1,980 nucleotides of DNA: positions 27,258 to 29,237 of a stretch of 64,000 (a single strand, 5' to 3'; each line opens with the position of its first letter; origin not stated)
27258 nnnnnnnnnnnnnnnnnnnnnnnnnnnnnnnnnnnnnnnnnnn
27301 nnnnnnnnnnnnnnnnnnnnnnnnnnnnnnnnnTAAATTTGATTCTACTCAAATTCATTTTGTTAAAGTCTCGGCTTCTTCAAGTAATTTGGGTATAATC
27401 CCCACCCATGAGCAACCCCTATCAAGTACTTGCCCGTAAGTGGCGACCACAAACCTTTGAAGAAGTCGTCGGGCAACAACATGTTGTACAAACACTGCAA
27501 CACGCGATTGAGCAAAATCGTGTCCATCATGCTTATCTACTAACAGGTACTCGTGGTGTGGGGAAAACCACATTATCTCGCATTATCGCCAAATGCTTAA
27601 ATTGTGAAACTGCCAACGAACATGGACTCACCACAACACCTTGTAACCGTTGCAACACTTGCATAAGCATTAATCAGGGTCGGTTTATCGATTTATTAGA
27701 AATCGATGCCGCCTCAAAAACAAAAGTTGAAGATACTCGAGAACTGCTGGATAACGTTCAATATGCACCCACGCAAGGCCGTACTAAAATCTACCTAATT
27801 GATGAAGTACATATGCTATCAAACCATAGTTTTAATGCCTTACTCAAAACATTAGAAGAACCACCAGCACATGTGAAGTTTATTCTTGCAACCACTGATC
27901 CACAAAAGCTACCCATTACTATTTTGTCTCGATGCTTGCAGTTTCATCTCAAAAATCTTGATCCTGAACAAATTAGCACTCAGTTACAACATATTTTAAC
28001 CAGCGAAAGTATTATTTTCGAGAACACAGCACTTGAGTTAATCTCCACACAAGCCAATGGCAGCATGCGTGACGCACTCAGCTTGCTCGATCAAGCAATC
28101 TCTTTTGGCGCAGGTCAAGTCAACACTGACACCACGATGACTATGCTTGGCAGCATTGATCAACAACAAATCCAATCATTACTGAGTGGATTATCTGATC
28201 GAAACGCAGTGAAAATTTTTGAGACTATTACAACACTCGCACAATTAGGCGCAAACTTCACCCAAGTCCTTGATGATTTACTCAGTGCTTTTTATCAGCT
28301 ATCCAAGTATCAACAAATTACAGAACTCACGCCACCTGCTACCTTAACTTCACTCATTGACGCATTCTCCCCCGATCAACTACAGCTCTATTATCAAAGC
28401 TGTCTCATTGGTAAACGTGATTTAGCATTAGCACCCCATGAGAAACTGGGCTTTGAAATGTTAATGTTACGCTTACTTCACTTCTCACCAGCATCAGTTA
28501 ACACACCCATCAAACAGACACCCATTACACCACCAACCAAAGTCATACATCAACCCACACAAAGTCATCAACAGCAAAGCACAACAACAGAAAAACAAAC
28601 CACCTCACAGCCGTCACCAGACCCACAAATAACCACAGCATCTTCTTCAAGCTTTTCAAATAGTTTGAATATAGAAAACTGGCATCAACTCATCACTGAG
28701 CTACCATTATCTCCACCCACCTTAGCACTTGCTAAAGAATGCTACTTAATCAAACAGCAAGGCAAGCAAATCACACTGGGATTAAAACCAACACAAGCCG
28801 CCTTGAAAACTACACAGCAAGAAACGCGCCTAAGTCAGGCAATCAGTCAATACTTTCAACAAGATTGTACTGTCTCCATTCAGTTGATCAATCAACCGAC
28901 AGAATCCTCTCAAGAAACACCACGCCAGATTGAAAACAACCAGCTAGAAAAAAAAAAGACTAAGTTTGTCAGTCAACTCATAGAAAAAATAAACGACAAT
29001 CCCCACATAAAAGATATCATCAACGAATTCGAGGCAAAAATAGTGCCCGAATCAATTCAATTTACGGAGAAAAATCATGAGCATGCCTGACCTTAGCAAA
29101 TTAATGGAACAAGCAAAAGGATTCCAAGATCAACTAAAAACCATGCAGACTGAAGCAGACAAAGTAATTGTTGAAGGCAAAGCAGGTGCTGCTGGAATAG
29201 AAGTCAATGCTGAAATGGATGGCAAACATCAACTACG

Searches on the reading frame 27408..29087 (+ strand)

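Call 40: search_protein_families(library=pfam, proteins=[window:27408-29087:+], max_evalue=0.01)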
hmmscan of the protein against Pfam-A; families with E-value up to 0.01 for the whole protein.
window:27408-29087:+ (560 aa): 23 families
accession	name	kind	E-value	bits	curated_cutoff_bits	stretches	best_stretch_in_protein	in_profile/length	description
PF13177.12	DNA_pol3_delta2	-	5.8e-43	147.1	27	1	22-184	1-160/161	DNA polymerase III, delta subunit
PF22608.2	DNAX_ATPase_lid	-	1.6e-21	76.3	27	1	188-236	1-49/49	DNA polymerase III clamp loader subunit, ATPase lid domain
PF12169.13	DNA_pol3_gamma3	-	7.3e-18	65.2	24.4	1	240-360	3-131/143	DNA polymerase III subunits gamma and tau domain III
PF12170.13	DNA_pol3_tau_5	-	1.8e-13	51.3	28.8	1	418-550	17-142/142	DNA polymerase III tau subunit V interacting with alpha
PF00004.35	AAA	-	8.8e-12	46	21.2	1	44-177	2-124/131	ATPase family associated with various cellular activities (AAA)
PF05496.18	RuvB_N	-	1.5e-08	35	27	1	13-69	2-62/159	Holliday junction DNA helicase RuvB P-loop domain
PF13401.12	AAA_22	-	2.5e-07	31.5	27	1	43-163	8-123/130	AAA domain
PF07728.20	AAA_5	-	4.3e-07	30.5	22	1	44-154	3-95/139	AAA domain (dynein-related subfamily)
PF13245.12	AAA_19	-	1.3e-06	29.1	25.1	1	32-156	3-120/134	AAA domain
PF13173.12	AAA_14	-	2e-05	25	27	1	41-161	3-96/129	AAA domain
PF13191.12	AAA_16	-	4e-05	24.6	32.6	1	20-100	2-85/167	AAA ATPase domain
PF13604.12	AAA_30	-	6.4e-05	23.2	27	1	41-158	19-121/191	AAA domain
PF03215.21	Rad17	-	0.00066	20.1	23.8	1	10-139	11-146/186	Rad17 P-loop domain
PF13238.12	AAA_18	-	0.0012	19.7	29.4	1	44-72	2-25/128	AAA domain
PF20720.3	nSTAND3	-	0.0015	18.7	27.2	1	29-64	6-41/155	Novel STAND NTPase 3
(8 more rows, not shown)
